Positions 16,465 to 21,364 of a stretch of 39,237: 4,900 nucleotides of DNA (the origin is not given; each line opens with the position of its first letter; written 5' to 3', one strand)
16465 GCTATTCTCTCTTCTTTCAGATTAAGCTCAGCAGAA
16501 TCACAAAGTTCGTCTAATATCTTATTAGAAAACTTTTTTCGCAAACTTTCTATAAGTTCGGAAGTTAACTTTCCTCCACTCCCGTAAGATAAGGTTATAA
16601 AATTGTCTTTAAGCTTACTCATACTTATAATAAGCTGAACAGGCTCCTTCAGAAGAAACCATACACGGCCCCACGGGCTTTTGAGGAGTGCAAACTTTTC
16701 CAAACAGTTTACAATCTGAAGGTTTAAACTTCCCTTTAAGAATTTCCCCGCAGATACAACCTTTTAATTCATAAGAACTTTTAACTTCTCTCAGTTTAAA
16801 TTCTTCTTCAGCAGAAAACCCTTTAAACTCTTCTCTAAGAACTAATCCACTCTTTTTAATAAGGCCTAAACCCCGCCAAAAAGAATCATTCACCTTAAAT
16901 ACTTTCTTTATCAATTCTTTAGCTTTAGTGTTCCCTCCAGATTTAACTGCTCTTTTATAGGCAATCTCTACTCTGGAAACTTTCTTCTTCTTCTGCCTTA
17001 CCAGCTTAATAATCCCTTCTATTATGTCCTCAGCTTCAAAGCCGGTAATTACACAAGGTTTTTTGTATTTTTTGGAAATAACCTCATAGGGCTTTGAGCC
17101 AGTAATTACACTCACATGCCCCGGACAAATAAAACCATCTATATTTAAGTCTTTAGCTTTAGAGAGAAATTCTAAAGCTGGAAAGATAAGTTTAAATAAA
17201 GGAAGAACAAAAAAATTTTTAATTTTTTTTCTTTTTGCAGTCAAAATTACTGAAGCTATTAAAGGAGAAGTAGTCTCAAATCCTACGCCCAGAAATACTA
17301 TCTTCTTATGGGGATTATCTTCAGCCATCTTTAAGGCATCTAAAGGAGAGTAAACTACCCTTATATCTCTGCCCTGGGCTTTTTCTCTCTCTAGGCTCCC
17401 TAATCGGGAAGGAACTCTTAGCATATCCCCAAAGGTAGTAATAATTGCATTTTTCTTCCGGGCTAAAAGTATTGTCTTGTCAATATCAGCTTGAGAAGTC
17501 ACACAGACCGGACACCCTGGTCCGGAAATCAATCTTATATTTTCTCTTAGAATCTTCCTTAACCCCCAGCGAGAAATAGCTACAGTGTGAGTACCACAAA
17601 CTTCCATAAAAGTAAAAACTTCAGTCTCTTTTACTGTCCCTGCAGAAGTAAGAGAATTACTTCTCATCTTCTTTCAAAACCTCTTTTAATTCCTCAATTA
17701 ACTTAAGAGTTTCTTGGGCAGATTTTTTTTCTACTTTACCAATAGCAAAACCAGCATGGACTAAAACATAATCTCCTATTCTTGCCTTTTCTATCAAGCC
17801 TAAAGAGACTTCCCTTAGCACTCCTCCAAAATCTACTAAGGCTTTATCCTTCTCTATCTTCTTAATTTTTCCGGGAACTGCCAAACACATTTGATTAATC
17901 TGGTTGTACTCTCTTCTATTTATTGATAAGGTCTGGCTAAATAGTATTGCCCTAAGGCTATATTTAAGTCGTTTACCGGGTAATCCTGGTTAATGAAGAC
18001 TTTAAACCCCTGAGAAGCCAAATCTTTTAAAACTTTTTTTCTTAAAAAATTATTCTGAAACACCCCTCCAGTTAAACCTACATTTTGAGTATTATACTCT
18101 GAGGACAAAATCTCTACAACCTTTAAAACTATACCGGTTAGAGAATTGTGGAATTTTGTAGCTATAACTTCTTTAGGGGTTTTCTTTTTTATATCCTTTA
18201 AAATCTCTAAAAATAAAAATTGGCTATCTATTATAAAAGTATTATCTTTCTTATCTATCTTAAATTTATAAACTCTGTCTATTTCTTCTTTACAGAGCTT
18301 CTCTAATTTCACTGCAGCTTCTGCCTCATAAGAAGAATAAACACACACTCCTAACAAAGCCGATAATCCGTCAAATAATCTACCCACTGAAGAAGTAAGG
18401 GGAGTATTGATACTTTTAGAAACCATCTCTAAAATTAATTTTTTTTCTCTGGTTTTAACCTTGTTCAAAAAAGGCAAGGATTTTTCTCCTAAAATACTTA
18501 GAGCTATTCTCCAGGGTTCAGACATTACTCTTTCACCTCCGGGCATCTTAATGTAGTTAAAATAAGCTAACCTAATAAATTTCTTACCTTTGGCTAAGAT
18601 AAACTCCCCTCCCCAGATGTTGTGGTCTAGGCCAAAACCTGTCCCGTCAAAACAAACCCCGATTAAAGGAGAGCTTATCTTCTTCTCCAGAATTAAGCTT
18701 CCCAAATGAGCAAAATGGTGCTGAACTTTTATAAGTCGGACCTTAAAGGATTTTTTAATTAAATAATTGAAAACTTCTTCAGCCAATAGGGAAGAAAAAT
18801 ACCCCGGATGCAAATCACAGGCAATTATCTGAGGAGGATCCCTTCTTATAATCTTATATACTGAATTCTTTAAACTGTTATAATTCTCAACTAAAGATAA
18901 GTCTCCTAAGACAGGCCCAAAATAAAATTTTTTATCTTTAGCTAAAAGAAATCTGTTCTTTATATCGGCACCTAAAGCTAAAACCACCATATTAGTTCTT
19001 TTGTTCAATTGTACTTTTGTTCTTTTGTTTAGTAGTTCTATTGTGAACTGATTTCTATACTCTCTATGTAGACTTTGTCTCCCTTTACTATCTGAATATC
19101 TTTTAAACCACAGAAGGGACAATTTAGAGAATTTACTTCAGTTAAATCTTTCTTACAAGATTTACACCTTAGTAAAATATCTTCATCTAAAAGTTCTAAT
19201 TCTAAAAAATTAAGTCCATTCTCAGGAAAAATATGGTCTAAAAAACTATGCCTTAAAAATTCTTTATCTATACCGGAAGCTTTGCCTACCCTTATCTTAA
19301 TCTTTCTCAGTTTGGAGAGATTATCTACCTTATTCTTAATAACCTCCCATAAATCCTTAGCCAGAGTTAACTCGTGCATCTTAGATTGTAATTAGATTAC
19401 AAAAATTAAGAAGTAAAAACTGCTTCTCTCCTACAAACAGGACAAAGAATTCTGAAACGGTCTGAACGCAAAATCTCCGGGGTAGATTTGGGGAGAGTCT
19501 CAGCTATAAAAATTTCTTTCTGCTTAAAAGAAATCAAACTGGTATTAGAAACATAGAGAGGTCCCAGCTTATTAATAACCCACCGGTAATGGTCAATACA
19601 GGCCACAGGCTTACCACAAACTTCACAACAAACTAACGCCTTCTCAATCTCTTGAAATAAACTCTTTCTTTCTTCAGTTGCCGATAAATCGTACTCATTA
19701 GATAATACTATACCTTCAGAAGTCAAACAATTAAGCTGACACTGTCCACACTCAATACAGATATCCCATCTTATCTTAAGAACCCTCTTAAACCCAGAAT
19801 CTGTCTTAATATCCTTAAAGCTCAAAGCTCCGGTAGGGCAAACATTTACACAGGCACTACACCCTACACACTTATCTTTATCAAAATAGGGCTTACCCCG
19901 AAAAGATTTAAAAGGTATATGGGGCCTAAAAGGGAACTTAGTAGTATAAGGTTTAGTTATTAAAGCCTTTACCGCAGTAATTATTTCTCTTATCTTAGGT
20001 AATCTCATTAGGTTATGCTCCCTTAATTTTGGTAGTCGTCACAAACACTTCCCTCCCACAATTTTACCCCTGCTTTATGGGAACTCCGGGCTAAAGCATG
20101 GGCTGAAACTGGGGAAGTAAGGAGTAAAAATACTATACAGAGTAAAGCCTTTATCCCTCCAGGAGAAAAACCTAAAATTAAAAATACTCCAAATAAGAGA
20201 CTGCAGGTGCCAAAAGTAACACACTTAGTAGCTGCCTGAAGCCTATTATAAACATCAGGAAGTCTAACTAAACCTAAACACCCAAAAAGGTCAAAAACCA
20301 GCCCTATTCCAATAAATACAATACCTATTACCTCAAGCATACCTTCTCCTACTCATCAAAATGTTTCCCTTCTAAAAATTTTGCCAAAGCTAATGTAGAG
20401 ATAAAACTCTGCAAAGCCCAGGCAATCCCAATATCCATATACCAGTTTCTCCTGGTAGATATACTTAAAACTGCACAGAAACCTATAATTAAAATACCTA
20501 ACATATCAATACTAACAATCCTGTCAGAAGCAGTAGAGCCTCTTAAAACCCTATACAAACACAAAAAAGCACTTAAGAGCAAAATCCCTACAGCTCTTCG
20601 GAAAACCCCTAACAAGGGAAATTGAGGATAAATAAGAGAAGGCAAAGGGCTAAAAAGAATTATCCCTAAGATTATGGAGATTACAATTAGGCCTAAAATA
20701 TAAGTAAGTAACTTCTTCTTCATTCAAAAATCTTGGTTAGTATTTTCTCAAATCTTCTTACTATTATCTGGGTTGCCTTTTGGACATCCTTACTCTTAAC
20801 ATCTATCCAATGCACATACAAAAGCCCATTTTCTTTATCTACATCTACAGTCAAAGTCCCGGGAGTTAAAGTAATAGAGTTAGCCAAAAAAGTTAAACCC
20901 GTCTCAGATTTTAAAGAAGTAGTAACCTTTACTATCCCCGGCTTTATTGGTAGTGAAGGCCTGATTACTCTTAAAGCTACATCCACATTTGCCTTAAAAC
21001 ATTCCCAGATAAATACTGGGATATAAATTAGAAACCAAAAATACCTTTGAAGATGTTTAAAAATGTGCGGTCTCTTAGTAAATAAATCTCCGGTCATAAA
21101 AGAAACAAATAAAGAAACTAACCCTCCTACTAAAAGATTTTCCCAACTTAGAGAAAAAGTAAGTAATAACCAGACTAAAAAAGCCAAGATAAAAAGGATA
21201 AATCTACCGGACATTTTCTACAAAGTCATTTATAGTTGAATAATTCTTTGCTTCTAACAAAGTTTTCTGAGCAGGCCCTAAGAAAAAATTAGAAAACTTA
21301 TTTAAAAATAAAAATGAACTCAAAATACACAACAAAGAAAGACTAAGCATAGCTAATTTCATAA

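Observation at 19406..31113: Mrp/Mbh-type membrane [NiFe]-hydrogenase operonically wired to an AsrAB/HydBG-like NAD(P)H-flavin module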

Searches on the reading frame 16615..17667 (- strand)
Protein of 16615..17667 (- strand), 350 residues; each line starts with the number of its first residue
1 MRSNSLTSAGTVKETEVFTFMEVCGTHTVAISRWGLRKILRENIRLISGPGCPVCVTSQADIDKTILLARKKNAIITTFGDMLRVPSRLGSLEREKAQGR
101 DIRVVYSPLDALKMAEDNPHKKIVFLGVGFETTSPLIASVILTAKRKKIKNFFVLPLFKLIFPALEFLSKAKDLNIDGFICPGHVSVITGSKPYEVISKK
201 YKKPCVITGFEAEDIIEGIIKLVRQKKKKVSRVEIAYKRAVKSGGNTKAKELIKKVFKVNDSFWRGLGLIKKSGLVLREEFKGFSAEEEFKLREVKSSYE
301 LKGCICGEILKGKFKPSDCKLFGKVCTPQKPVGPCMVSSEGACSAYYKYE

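Call 40: search_protein_families(library=pfam, proteins=[window:16615-17667:-], max_evalue=0.00001)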
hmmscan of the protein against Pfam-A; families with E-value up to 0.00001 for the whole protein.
window:16615-17667:- (350 aa): 1 family
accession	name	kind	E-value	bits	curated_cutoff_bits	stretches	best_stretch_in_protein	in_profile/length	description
PF01924.21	HypD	-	7.6e-148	492.7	25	1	12-350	14-351/351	Hydrogenase formation hypA family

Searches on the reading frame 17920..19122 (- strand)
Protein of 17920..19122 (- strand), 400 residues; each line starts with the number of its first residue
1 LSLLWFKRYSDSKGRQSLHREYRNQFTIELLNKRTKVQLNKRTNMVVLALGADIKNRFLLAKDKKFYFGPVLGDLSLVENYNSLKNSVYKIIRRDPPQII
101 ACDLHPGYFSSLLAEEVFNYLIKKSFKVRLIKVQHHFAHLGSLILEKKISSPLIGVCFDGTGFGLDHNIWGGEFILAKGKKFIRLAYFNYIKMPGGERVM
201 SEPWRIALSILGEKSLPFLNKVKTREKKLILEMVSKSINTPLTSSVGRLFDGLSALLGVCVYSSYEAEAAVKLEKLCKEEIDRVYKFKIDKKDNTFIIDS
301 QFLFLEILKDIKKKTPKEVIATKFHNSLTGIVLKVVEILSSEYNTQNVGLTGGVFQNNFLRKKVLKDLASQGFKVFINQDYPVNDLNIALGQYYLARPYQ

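Call 40: search_protein_families(library=pfam, proteins=[window:17920-19122:-], max_evalue=0.00001)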
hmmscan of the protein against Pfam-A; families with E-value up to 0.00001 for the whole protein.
window:17920-19122:- (400 aa): 3 families
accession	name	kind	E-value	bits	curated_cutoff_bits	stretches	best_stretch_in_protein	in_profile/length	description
PF22521.2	HypF_C_2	-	2.7e-75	253.7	27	1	155-392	1-241/241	Carbamoyltransferase, Kae1-like Domain, second subdomain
PF17788.7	HypF_C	-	2.2e-21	76.8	23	1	44-146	3-99/99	HypF Kae1-like domain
PF00814.31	TsaD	-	2.1e-07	31.3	24.8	0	238-377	129-249/264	tRNA N6-adenosine threonylcarbamoyltransferase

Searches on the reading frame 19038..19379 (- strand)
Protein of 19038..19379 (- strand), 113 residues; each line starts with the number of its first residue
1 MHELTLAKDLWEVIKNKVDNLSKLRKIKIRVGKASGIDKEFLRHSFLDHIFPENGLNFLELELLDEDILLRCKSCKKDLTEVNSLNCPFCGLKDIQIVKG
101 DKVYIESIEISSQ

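Call 42: search_protein_families(library=pfam, proteins=[window:19038-19379:-], max_evalue=0.00001)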
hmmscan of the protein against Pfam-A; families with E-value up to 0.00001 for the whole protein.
window:19038-19379:- (113 aa): 1 family
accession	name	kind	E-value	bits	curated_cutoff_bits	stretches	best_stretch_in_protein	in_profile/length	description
PF01155.25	HypA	-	3.2e-20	72.7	28.9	1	1-110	1-112/112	Hydrogenase/urease nickel incorporation, metallochaperone, hypA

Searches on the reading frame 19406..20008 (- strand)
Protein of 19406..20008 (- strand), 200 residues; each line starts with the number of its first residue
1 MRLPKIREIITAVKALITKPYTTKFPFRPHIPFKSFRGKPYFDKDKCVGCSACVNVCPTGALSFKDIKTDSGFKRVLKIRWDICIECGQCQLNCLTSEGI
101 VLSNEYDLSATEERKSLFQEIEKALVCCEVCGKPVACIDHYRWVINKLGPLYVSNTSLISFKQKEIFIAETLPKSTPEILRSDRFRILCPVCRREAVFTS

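Call 5: search_protein_families(library=pfam, proteins=[window:19406-20008:-], max_evalue=0.01)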
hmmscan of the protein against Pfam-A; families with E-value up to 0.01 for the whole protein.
window:19406-20008:- (200 aa): 13 families
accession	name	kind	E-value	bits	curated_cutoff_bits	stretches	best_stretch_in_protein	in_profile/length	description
PF12838.12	Fer4_7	-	1.4e-10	41.9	27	1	46-96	1-50/52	4Fe-4S dicluster domain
PF00037.32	Fer4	-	8.4e-10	38.5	21.1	1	40-62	1-23/24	4Fe-4S binding domain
PF13187.11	Fer4_9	-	5.5e-09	36.4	27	2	46-95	1-48/52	4Fe-4S dicluster domain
PF12837.12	Fer4_6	-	2.4e-08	34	25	1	39-62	1-24/24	4Fe-4S binding domain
PF12797.12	Fer4_2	-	2.1e-07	30.9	24.5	1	39-59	2-22/22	4Fe-4S binding domain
PF14697.11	Fer4_21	-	8.4e-07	29.5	35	1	43-61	37-56/59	4Fe-4S dicluster domain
PF13237.11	Fer4_10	-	9.3e-07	29.1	25.5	1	39-94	1-52/53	4Fe-4S dicluster domain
PF13484.11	Fer4_16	-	0.00017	22.8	30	1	46-65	1-20/66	4Fe-4S double cluster binding domain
PF12800.12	Fer4_4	-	0.0012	19.5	24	1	45-60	2-17/17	4Fe-4S binding domain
PF13183.11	Fer4_8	-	0.0063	17.5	27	0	45-94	3-64/68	4Fe-4S dicluster domain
PF17179.9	Fer4_22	-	0.0068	17.7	27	0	40-59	74-93/95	4Fe-4S dicluster domain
PF13459.11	Fer4_15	-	0.0085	17.2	22.4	0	41-59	2-20/66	4Fe-4S single cluster domain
PF12798.12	Fer4_3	-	0.0095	17.2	27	1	47-61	1-15/15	4Fe-4S binding domain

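Call 6: search_protein_families(library=ncbifam, proteins=[window:19406-20008:-], max_evalue=0.00001)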
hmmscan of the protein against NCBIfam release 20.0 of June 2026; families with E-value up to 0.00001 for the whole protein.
window:19406-20008:- (200 aa): 31 families (the best 25 are shown)
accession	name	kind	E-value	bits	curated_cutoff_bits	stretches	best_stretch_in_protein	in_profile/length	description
NF009053.0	PRK12387.1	subfamily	4.8e-25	88.4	204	1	17-150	10-139/180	formate hydrogenlyase complex iron-sulfur subunit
NF006076.0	PRK08222.1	equivalog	4.3e-20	72.3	270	1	21-139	14-128/181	hydrogenase 4 subunit H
TIGR01971.1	NuoI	subfamily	2.7e-17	62.5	113.05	1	9-119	2-116/121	NADH-quinone oxidoreductase, chain I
NF006221.0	PRK08348.1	subfamily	8.1e-16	57.9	124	1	9-113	7-105/136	NADH-plastoquinone oxidoreductase subunit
TIGR00403.1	ndhI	equivalog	2.4e-14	53.3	302.35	1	12-124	29-143/183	NAD(P)H-quinone oxidoreductase subunit I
NF004537.0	PRK05888.1-3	equivalog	4.8e-14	52.3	163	1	13-125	31-154/204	NADH-quinone oxidoreductase subunit NuoI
NF004540.0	PRK05888.2-1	equivalog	1.1e-13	51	215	1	10-122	9-124/139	NADH-quinone oxidoreductase subunit NuoI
NF042909.1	FMH_DH_FwdF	exception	4.3e-11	42.5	375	1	34-99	246-311/336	tungsten-dependent formylmethanofuran dehydrogenase subunit FwdF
NF040612.1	F420_dehyd_FpoI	exception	4.9e-11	42.6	180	1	6-94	3-94/135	F420H2 dehydrogenase subunit FpoI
NF040864.1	HgcB_ferredoxin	equivalog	2.6e-10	40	99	1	42-96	11-58/93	mercury methylation ferredoxin HgcB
NF004536.0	PRK05888.1-1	equivalog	1.1e-09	37.9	212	1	5-127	13-140/180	NADH-quinone oxidoreductase subunit NuoI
NF010590.0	PRK13984.1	equivalog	2.2e-09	36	946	1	10-126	15-134/611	putative oxidoreductase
NF004543.0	PRK05888.2-5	equivalog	5.8e-09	35.7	243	1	12-115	26-132/217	NADH-quinone oxidoreductase subunit NuoI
NF004539.0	PRK05888.1-5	equivalog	8.6e-09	35.3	225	1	8-127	19-143/162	NADH-quinone oxidoreductase subunit NuoI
NF004545.0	PRK05888.3-1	equivalog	1.9e-08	34.1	229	1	5-113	26-136/154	NADH-quinone oxidoreductase subunit NuoI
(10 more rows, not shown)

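Call 55: search_solved_structures(query=window:19406-20008:-, max_evalue=0.00001, show_alignments=2)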
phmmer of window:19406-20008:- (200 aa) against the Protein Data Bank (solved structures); distinct sequences matched with E-value up to 0.00001: 47.
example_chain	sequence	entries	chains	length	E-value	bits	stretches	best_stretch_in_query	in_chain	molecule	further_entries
7z0s_F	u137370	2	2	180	1.5e-19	73.4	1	14-140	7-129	Formate hydrogenlyase subunit 6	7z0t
5t5i_F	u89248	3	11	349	3.6e-15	59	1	34-104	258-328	Tungsten formylmethanofuran dehydrogenase subunit fwdF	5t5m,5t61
7bkb_K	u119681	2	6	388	5.5e-15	58.4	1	34-125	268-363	Formylmethanofuran dehydrogenase, subunit F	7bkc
9sfi_T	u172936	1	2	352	9.9e-15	57.6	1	34-97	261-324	4Fe-4S ferredoxin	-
9sw6_G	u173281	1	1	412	1e-14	57.6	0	41-101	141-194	Polyferredoxin protein MvhB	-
9sw6_H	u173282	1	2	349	1.8e-14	56.7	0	34-96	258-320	Tungsten formylmethanofuran dehydrogenase, subunit F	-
9grx_I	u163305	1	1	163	3.4e-14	55.8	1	19-120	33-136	NAD(P)H-quinone oxidoreductase subunit I, chloroplastic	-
7eu3_I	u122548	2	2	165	5.8e-14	55.1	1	10-123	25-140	NAD(P)H-quinone oxidoreductase subunit I, chloroplastic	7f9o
7wfg_I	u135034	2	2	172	1.3e-13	54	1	19-121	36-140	NAD(P)H-quinone oxidoreductase subunit I, chloroplastic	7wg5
6cfw_N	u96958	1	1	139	5.5e-13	51.9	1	9-63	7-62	NADH-plastoquinone oxidoreductase subunit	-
6hum_I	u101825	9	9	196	6.9e-13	51.6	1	18-124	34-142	NAD(P)H-quinone oxidoreductase subunit I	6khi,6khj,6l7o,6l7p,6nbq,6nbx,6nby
6u8y_N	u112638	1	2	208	3.2e-11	46.1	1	12-65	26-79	NADH dehydrogenase subunit I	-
9iho_I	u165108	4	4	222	1.5e-09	40.7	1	13-126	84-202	NUIM (TYKY) subunit of mitochondrial NADH:ubiquinone oxidoreductase (Complex I)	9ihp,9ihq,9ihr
7zm7_I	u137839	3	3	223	2.1e-09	40.2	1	10-126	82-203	Oxidoreductase-like protein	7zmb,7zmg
7b0n_I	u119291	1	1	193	3.7e-09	39.4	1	9-125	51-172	Subunit NUIM of protein NADH:Ubiquinone Oxidoreductase (Complex I)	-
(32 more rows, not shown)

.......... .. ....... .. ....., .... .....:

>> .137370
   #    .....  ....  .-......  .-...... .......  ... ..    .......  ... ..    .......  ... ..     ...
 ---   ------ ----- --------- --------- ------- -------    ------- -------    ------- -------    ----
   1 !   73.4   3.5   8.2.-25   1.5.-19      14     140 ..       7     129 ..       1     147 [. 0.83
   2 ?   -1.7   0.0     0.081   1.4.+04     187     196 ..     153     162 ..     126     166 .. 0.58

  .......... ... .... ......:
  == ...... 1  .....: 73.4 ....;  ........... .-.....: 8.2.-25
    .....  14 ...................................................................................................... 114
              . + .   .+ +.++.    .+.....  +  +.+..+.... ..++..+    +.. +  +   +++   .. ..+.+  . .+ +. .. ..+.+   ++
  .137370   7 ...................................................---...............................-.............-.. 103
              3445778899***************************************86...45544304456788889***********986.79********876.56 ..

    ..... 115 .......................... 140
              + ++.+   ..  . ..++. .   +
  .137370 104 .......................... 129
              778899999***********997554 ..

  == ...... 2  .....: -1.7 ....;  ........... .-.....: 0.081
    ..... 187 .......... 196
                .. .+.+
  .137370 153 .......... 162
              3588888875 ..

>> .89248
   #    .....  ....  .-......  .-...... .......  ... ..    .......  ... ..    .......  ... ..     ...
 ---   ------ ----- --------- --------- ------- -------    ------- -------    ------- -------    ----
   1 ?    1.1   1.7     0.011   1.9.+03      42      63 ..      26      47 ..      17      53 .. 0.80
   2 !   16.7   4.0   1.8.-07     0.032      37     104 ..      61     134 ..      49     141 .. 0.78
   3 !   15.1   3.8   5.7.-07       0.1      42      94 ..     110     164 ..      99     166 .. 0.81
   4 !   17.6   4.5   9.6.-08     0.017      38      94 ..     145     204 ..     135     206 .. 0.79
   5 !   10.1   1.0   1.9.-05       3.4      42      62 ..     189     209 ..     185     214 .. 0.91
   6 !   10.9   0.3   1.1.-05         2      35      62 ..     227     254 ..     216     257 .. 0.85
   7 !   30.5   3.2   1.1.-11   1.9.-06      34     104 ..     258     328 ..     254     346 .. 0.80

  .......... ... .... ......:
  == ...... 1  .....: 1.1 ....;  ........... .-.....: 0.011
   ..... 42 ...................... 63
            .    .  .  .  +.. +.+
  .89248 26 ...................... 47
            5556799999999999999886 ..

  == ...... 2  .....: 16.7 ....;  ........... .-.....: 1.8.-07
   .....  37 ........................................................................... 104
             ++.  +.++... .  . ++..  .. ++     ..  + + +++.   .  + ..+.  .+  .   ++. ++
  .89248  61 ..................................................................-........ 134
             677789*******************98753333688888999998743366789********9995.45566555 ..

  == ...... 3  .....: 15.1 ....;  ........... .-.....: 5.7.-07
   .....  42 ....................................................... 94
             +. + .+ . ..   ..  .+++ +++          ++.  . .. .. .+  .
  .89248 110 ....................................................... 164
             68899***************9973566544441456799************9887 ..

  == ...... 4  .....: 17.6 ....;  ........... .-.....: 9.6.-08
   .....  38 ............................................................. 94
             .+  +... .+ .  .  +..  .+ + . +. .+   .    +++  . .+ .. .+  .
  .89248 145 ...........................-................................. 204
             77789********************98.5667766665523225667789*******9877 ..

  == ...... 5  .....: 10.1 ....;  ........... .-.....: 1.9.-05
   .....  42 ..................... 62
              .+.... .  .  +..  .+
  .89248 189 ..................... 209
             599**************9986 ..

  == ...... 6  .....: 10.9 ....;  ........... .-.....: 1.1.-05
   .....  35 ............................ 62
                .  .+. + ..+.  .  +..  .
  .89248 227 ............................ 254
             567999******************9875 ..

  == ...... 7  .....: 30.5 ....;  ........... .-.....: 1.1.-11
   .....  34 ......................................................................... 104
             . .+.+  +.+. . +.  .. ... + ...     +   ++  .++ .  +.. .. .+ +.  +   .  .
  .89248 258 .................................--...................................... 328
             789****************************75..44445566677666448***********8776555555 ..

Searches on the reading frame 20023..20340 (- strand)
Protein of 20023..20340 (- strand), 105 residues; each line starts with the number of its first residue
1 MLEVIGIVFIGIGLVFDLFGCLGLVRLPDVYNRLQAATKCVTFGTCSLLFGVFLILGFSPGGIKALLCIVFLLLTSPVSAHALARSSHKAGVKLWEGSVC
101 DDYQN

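Call 5: search_protein_families(library=pfam, proteins=[window:20023-20340:-], max_evalue=0.01)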
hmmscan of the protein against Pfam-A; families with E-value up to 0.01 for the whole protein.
window:20023-20340:- (105 aa): 1 family
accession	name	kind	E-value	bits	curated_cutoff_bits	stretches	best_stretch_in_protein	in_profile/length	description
PF03334.19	PhaG_MnhG_YufB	-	5.8e-26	91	23.4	1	9-88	1-80/80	Na+/H+ antiporter subunit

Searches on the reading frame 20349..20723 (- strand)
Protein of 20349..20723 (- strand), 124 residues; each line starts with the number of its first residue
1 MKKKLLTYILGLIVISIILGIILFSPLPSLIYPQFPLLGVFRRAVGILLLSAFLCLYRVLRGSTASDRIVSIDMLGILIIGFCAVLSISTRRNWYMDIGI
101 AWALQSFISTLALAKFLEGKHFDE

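Call 5: search_protein_families(library=pfam, proteins=[window:20349-20723:-], max_evalue=0.01)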
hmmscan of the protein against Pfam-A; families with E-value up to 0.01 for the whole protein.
window:20349-20723:- (124 aa): 1 family
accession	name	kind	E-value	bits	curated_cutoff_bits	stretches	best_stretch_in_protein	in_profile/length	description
PF04066.18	MrpF_PhaF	-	7.3e-17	62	23.3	1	67-118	2-53/53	Multiple resistance and pH regulation protein F (MrpF / PhaF)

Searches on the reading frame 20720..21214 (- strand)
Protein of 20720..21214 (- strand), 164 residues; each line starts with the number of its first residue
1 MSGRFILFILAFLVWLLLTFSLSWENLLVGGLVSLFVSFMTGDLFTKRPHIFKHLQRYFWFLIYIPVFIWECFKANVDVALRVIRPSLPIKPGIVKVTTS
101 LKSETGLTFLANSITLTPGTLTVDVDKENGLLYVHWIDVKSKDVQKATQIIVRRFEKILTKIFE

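Call 5: search_protein_families(library=pfam, proteins=[window:20720-21214:-], max_evalue=0.01)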
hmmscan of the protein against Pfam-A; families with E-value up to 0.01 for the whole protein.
window:20720-21214:- (164 aa): 1 family
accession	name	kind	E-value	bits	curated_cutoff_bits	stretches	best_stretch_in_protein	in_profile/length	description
PF01899.21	MNHE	-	1.3e-47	161.6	27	1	8-162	1-145/145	Na+/H+ ion antiporter subunit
